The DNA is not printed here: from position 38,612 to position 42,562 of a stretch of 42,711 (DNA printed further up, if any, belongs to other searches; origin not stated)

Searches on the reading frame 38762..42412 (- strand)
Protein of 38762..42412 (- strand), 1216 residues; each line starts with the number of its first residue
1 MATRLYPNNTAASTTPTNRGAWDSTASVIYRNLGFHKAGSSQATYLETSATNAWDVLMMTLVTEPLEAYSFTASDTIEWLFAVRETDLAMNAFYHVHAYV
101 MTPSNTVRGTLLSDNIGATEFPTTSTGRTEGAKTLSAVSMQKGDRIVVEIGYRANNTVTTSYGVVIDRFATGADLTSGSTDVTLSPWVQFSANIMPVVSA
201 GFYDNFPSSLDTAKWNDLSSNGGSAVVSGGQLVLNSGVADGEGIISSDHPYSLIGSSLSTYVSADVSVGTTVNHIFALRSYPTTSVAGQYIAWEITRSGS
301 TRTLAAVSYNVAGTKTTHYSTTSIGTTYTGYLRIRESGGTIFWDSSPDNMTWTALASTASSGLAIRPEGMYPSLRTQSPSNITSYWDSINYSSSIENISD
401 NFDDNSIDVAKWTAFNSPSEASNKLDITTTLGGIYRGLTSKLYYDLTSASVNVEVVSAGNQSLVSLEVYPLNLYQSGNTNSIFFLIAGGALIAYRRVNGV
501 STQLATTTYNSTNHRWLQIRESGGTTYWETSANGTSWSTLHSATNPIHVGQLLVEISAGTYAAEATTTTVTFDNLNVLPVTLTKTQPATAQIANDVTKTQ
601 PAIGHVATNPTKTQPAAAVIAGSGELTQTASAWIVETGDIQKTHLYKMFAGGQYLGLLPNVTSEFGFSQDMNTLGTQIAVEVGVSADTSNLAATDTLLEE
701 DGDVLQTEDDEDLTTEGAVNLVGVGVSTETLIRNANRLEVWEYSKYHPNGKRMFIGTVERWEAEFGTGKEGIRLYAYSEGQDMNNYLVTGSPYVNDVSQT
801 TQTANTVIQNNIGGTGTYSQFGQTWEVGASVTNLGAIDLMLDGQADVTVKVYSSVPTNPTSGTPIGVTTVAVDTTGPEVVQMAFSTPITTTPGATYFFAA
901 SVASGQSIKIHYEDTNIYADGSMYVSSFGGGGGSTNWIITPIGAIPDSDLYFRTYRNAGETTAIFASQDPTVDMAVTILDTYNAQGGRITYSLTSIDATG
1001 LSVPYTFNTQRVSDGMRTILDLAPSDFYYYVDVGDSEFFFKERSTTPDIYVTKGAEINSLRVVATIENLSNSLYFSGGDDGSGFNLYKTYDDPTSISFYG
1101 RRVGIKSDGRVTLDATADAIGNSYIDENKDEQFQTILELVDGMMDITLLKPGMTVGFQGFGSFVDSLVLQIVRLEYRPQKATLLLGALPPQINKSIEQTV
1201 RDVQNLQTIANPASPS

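Call 76: find_encoding_contigs(protein=window:38762-42412:-, flank=10000, max_places=4)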
Protein window:38762-42412:- (1216 aa): 1 contig read that carries it; 1 place shown.
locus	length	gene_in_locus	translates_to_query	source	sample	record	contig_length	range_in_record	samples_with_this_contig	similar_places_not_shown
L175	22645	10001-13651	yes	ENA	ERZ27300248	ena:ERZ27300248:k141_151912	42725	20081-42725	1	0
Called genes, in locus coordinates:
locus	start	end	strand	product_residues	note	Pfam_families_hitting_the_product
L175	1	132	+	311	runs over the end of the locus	-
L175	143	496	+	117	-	-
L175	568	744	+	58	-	-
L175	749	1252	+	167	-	-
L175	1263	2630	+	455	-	-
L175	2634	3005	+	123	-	-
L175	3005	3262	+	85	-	-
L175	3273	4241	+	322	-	-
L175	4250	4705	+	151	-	PF05069:Phage_tail_S (weak)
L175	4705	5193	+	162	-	-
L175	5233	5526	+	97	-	-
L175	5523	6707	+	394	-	-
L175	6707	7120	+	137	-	-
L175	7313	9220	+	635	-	PF20155:TMP_3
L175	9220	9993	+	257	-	PF22768:SPP1_Dit (faint)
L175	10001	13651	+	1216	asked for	-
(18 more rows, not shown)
